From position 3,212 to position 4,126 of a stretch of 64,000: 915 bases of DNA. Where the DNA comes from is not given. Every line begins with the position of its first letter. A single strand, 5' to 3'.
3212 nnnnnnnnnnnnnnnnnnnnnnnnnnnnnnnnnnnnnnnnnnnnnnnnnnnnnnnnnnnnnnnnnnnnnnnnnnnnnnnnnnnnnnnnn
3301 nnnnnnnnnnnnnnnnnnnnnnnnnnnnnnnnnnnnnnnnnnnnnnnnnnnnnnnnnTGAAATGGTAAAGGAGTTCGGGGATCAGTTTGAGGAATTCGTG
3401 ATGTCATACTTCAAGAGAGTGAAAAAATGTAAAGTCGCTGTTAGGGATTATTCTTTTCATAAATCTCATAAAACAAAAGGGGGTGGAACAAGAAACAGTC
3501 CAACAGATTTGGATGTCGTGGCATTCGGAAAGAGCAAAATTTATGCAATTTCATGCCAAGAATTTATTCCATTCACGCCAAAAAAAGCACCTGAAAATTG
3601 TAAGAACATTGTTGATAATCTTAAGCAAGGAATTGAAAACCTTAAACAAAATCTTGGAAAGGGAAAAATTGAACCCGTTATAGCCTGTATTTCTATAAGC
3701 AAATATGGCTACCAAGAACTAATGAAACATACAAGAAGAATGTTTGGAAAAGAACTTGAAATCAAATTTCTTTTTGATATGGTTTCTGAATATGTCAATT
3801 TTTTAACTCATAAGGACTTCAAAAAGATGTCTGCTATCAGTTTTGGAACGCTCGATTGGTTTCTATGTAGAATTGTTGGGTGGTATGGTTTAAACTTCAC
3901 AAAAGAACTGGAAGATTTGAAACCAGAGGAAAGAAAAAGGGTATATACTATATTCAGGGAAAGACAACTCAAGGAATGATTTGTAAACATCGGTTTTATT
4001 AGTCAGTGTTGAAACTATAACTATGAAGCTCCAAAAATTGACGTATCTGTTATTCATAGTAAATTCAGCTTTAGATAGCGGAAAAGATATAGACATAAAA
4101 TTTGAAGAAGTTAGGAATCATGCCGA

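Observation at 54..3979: AT-rich islet with a three-gene module: MmeI-like giant N6A-methyltransferase, zinc-ribbon protein and Hjc-like nuclease-fold protein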

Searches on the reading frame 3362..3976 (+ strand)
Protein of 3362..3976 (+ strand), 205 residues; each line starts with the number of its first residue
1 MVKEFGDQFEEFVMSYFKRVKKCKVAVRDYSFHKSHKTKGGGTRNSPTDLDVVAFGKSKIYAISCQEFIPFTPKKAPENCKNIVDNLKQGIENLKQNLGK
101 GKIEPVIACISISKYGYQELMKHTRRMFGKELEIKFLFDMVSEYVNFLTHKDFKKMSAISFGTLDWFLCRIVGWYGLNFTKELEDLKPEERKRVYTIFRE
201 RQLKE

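Call 3: search_protein_families(library=pfam, proteins=[window:3362-3976:+], max_evalue=1)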
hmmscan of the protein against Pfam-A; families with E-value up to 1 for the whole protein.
window:3362-3976:+ (205 aa): 2 families
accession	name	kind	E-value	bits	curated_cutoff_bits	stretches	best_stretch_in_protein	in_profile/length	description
PF16677.11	GP3_package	-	0.11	13.1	29.4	1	62-120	44-102/105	DNA-packaging protein gp3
PF07106.19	TBPIP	-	0.22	11.9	22.8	0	77-91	16-30/62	TBPIP/Hop2 winged helix domain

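Call 4: search_protein_families(library=padloc, proteins=[window:3362-3976:+], max_evalue=1)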
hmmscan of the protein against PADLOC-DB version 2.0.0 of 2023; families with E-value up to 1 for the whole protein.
window:3362-3976:+ (205 aa): 0 families

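Call 5: search_protein_families(library=ncbifam, proteins=[window:3362-3976:+], max_evalue=1)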
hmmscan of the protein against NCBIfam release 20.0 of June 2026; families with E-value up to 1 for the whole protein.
window:3362-3976:+ (205 aa): 0 families

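Call 9: find_homologous_proteins(query=window:3362-3976:+)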
Query window:3362-3976:+ (205 aa): 4 proteins with E <= 0.001 among 168 candidates.
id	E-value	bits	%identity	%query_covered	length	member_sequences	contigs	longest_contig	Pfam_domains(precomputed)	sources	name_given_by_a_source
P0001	4.4e-135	466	100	100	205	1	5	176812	-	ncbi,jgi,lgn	-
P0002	4.3e-35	140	40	87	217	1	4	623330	-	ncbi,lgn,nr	ncbi:MAG: hypothetical protein QXL69_00835 [Candidatus Bathyarchaeia archaeon]|nr:hypothetical prote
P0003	4.1e-33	133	40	100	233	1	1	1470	-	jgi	jgi:hypothetical protein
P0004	2.0e-27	114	40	84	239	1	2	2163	-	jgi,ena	-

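Call 10: find_encoding_contigs(protein=P0001, flank=10000, max_places=6)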
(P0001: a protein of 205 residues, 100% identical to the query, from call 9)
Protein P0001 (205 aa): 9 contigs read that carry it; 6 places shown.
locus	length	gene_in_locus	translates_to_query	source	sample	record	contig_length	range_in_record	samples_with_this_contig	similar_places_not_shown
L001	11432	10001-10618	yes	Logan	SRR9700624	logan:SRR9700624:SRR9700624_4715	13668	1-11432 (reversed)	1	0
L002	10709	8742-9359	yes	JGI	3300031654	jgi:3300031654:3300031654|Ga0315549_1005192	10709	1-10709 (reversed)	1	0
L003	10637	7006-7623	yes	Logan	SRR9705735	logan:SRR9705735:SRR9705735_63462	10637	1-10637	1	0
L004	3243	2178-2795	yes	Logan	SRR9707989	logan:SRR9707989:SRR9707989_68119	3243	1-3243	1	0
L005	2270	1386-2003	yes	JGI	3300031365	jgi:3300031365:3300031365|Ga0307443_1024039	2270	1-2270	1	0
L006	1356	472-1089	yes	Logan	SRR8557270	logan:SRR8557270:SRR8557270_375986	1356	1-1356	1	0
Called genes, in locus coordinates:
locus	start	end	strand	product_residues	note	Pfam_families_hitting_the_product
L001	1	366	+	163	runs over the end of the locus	PF11969:DcpS_C, PF01230:HIT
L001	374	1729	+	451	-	PF02878:PGM_PMM_I, PF02879:PGM_PMM_II, PF02880:PGM_PMM_III, PF00408:PGM_PMM_IV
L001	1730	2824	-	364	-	PF01950:FBPase_3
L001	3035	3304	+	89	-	PF13656:RNA_pol_L_2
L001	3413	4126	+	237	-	-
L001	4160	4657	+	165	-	PF13274:SocA_Panacea (weak)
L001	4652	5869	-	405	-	PF01609:DDE_Tnp_1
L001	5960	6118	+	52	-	-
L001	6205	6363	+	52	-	-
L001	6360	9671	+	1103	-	PF02384:N6_Mtase (weak), PF07669:Eco57I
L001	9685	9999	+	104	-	-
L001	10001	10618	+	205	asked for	-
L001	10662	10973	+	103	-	-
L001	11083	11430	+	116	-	?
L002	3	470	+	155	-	?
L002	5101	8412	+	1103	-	PF02384:N6_Mtase (weak), PF07669:Eco57I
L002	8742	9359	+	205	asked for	-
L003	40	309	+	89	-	PF13656:RNA_pol_L_2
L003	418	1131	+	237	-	-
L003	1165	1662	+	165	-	PF13274:SocA_Panacea (weak)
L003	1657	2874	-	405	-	PF01609:DDE_Tnp_1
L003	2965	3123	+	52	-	-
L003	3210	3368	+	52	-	-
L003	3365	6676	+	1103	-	PF02384:N6_Mtase (weak), PF07669:Eco57I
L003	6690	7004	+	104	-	-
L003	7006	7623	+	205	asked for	-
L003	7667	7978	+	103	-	-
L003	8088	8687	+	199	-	PF01949:Endo_dU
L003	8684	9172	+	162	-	PF00717:Peptidase_S24 (faint)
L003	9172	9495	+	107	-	PF02150:Zn_ribbon_RPB9 (weak), PF07282:Cas12f1-like_TNB (faint), PF24042:DUF7351 (weak), PF01096:Zn_ribbon_TFIIS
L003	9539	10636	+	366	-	?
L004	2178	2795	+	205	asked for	-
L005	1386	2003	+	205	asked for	-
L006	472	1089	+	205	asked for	-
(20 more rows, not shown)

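Call 11: find_encoding_contigs(protein=P0002, flank=10000, max_places=6)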
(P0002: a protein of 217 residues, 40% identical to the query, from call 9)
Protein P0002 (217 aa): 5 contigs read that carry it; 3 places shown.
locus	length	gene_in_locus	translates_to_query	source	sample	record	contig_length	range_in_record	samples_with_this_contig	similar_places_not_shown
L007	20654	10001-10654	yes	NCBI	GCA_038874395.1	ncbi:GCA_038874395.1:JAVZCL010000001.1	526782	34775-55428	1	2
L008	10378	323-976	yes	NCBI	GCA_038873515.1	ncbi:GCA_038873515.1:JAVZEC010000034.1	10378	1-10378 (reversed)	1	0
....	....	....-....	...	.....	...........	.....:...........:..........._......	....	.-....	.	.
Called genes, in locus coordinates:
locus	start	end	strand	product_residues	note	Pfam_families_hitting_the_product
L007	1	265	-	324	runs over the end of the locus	PF01073:3Beta_HSD, PF01370:Epimerase, PF02719:Polysacc_synt_2, PF04321:RmlD_sub_bind, PF16363:GDP_Man_Dehyd, PF13460:NAD_binding_10 (weak), PF07993:NAD_binding_4 (weak)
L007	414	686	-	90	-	PF13240:Zn_Ribbon_1 (weak), PF24460:DUF7575 (faint), PF12773:DZR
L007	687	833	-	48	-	-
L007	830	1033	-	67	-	-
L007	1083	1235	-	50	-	-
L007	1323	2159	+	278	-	-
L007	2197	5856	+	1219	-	PF02384:N6_Mtase, PF20473:MmeI_Mtase (weak), PF07669:Eco57I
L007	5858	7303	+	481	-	PF20442:BrxL_N, PF13337:BrxL_ATPase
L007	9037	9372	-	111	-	-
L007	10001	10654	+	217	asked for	-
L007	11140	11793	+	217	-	-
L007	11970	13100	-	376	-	PF04055:Radical_SAM, PF13353:Fer4_12 (weak)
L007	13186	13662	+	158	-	PF02700:PurS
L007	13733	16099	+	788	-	PF18072:FGAR-AT_linker, PF00586:AIRS, PF02769:AIRS_C, PF00586:AIRS, PF02769:AIRS_C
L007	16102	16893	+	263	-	PF01965:DJ-1_PfpI (weak), PF13507:GATase_5, PF07685:GATase_3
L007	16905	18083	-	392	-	PF09594:GT87 (weak)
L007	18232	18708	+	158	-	-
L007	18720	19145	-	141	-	PF00892:EamA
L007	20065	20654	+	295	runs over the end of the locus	PF00892:EamA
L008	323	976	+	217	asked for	-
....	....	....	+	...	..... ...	-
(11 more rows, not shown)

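Call 18: find_encoding_contigs(protein=P0004, flank=10000, max_places=4)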
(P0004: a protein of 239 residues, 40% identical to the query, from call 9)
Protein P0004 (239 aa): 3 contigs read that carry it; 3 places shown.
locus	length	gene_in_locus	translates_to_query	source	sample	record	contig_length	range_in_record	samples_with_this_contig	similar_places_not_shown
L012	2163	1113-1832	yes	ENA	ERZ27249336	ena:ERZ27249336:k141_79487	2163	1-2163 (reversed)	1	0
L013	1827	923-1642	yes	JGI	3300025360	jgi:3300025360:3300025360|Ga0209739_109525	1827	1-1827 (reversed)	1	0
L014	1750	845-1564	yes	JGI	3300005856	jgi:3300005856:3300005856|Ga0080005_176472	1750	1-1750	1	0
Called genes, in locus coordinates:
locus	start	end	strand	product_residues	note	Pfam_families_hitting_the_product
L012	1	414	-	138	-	?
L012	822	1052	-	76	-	-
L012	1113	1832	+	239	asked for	-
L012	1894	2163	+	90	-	?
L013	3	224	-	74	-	?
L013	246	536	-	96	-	-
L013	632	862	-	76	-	-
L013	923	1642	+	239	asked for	-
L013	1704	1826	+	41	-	?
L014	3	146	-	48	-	?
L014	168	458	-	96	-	-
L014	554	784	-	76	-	-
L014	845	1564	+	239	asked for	-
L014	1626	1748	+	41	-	?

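Call 19: find_encoding_contigs(protein=P0003, flank=10000, max_places=4)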
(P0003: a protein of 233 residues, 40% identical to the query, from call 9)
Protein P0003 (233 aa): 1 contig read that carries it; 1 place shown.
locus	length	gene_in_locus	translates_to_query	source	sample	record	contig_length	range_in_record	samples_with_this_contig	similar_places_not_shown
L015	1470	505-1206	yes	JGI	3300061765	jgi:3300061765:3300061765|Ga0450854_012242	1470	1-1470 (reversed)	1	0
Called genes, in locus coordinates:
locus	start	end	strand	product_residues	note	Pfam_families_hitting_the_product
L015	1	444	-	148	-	?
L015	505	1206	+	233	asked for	-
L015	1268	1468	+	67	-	?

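Call 20: find_homologous_proteins(query=L001:6360-9668:+, max_evalue=1e-10)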
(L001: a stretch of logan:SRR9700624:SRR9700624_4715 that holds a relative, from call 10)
Query L001:6360-9668:+ (1103 aa): 2069 proteins with E <= 1e-10 among 8000 candidates; the best 120 are listed.
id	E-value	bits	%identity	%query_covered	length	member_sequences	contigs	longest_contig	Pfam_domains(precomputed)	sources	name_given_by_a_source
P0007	0.0e+0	1560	60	98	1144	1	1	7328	PF02384.23,PF07669.18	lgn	-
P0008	0.0e+0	1493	59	99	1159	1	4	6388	PF02384.23,PF07669.18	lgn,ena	-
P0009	0.0e+0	1466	58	99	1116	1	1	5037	PF02384.23,PF07669.18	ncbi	-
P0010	0.0e+0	1443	56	100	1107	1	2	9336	PF02384.23,PF07669.18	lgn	-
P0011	0.0e+0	1423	56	98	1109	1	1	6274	PF02384.23,PF07669.18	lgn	-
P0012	0.0e+0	1402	57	98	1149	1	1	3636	PF07669.18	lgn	-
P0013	0.0e+0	1357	54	98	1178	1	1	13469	PF02384.23,PF07669.18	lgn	-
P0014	0.0e+0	1141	48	97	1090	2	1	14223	PF02384.23,PF07669.18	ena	-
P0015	0.0e+0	1141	48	98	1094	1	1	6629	PF02384.23,PF07669.18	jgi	jgi:hypothetical protein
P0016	0.0e+0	1128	48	97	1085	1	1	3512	PF02384.23,PF07669.18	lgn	-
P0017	0.0e+0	1118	47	96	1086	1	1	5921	PF07669.18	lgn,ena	-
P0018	0.0e+0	1116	47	97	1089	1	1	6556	PF02384.23,PF07669.18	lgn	-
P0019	0.0e+0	1114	47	97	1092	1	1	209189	PF02384.23,PF07669.18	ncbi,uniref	ncbi:Eco57I restriction-modification methylase domain-containing protein [Lysinibacillus sp. VIII_CA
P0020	0.0e+0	1113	46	97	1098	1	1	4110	PF02384.23,PF07669.18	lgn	-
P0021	0.0e+0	1111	47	97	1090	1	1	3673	PF07669.18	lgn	-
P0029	0.0e+0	1100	43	60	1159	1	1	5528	PF02384.23,PF07669.18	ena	-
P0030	0.0e+0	1100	48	96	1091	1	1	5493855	PF07669.18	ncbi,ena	-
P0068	0.0e+0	1072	45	98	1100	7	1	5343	PF02384.23,PF07669.18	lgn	-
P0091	0.0e+0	1055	47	97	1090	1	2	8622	PF02384.23,PF07669.18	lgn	-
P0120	0.0e+0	1030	44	97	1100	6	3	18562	PF02384.23,PF07669.18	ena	-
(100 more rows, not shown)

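Call 21: search_solved_structures(query=L001:6360-9668:+, max_evalue=0.01, show_alignments=2)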
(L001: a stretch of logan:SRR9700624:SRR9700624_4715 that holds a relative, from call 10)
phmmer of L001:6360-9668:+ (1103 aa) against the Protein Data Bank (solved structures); distinct sequences matched with E-value up to 0.01: 0.

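Call 22: find_encoding_contigs(protein=P0013, flank=6000, max_places=2)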
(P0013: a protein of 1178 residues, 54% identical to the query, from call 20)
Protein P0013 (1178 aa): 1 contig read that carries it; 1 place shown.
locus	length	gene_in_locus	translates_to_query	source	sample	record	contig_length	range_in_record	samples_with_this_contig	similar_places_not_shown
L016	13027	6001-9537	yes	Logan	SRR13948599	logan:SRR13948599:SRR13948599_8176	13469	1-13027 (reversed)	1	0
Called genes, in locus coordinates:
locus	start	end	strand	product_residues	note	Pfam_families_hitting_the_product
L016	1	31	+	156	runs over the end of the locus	?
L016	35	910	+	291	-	-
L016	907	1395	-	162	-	-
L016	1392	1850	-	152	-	-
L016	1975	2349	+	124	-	-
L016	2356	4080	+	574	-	PF10162:G8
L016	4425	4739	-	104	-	-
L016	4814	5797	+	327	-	PF09373:PMBR (faint), PF13529:Peptidase_C39_2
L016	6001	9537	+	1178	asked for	PF02384:N6_Mtase (faint), PF07669:Eco57I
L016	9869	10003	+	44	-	-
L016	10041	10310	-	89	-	-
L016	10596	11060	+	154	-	PF01381:HTH_3 (faint), PF12838:Fer4_7 (faint)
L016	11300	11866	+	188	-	-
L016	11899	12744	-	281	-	PF04072:LCM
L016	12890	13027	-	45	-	?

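Call 23: find_encoding_contigs(protein=P0010, flank=6000, max_places=2)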
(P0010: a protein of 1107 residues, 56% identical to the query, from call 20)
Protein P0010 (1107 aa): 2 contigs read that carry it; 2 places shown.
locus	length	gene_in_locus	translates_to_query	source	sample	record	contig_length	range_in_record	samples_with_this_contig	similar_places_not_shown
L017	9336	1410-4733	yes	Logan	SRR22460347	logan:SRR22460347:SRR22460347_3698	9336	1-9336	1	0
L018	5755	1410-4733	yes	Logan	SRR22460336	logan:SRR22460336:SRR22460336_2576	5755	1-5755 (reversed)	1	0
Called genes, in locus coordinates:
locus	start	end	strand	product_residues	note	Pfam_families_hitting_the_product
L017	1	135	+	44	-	?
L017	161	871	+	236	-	PF00702:Hydrolase, PF13419:HAD_2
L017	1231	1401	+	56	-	PF01402:RHH_1 (weak)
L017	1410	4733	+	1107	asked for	PF02384:N6_Mtase (weak), PF07669:Eco57I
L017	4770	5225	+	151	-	-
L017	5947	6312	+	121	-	-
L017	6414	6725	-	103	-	-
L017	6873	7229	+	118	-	-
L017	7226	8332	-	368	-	PF01266:DAO (faint), PF07992:Pyr_redox_2, PF00070:Pyr_redox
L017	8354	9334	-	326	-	?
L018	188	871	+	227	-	PF00702:Hydrolase, PF13419:HAD_2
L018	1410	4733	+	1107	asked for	PF02384:N6_Mtase (weak), PF07669:Eco57I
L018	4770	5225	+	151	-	-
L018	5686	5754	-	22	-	?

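Call 24: find_related_loci(query=L001:6360-9668:+, collection=genome_contigs, flank=6000)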
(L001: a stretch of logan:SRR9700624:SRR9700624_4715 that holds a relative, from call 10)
Query L001:6360-9668:+ (1103 aa) in genome_contigs; peptide patterns used: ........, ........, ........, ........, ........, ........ (x = any residue, [..] = any of these).
183 stretches matched a pattern, but none encodes a relative of the query by tblastn (E <= 1e-3).

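Call 26: find_related_loci(query=A1, collection=genome_contigs, flank=6000)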
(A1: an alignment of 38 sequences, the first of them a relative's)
Query A1 (1103 aa) in genome_contigs; peptide patterns used: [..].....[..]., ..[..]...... (x = any residue, [..] = any of these).
600 stretches matched a pattern (row limit reached: there are more); 595 encode a relative of the query (tblastn E <= 1e-3); the best 80 are kept; 80 distinct loci.
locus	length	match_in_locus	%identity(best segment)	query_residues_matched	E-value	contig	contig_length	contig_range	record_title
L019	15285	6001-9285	45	3-1090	0e+0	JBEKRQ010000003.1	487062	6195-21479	MAG: Verrucomicrobiota bacterium isolate SPRUCE 514 SPRUCE_514_3, whole genome shotgun sequence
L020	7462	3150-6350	46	10-1072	0e+0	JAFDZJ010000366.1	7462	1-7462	MAG: Bacteroidetes bacterium isolate SZAS-81 CK_MAG-54__366__length-7462, whole genome shotgun sequence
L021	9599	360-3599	44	7-1084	0e+0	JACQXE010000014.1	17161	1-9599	MAG: Nitrospirae bacterium isolate NC_groundwater_1507_Pr4_B-0.1um_42_5 SR1-18-B1_scaffold_9319, whole genome shotgun se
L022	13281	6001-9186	45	21-1079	0e+0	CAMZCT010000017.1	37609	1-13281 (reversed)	MAG TPA_asm: uncultured Tenericutes bacterium isolate SRR10912542_bin.39_metaWRAP_v1.3_MAG genome assembly, contig: ERZ1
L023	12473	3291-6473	43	18-1085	0e+0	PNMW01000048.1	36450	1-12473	MAG: Lysobacteraceae bacterium isolate BC.045 BC_1000730_36450, whole genome shotgun sequence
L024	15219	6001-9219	45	21-1085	0e+0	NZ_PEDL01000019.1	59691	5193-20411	Sporanaerobium hydrogeniformans strain XHS1971 NODE_19_length_59691_cov_106.556, whole genome shotgun sequence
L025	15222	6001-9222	39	31-1084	0e+0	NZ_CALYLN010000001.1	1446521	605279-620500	Bartonella sp. B1099 strain Marseille-B1099 contig00001, whole genome shotgun sequence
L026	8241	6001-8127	45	11-721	0e+0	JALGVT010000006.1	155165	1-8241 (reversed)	MAG: candidate division LCP-89 bacterium isolate Meg19_1012_Bin_459 Meg19_1012_Bin_459_scaffold_263, whole genome shotgu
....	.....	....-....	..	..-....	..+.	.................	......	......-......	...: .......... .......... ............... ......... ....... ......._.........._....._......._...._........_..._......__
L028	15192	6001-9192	34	38-1084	0e+0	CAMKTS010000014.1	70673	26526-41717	MAG: uncultured Prevotella sp. isolate SRR12081303_bin.51_metaWRAP_v1.3_MAG genome assembly, contig: ERZ12289767.507, wh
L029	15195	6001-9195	34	31-1088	5e-180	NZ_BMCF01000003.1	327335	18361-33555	Staphylococcus nepalensis strain CCM 7045 sequence03, whole genome shotgun sequence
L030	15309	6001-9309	33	6-1088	3e-179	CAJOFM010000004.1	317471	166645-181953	uncultured Muribaculaceae bacterium isolate Sheep_2_mag_10 genome assembly, contig: scaffold_29, whole genome shotgun se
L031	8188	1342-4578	32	8-1083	5e-168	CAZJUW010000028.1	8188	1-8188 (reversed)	MAG TPA_asm: uncultured Muribaculaceae bacterium isolate SRP222994_co1_5 genome assembly, contig: NODE_18205_length_8188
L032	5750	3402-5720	38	16-775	6e-162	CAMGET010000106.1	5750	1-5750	MAG: uncultured Roseburia sp. isolate SRR11551371_bin.1_metaWRAP_v1.3_MAG genome assembly, contig: ERZ11474010.9328, who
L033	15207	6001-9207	41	10-1080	0e+0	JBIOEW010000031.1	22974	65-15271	MAG: Solirubrobacterales bacterium isolate GcA5-6 k141_169477_length_22974_cov_95.1510, whole genome shotgun sequence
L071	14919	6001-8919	26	86-1055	3e-94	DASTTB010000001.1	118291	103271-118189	MAG TPA_asm: Pyrinomonadaceae bacterium isolate SMAG_U2295 k141_703193, whole genome shotgun sequence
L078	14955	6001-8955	26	88-1055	1e-85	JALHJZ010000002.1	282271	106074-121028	MAG: Candidatus Bipolaricaulota bacterium isolate 8-LJY_034 scaffold_5, whole genome shotgun sequence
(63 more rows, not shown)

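Call 27: search_solved_structures(query=A1, max_evalue=0.01, show_alignments=0)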
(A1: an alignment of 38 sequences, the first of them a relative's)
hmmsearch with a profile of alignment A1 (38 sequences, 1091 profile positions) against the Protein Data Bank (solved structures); distinct sequences matched with E-value up to 0.01: 3.
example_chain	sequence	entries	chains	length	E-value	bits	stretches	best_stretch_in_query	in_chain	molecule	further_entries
7lo5_A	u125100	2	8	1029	2.6e-05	25.3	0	371-453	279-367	Site-specific DNA-methyltransferase (adenine-specific)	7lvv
2okc_A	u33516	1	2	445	0.0091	16.9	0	391-480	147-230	Type I restriction enzyme StySJI M protein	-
3ufb_A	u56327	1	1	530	0.0095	16.8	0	375-456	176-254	Type I restriction-modification system methyltransferase subunit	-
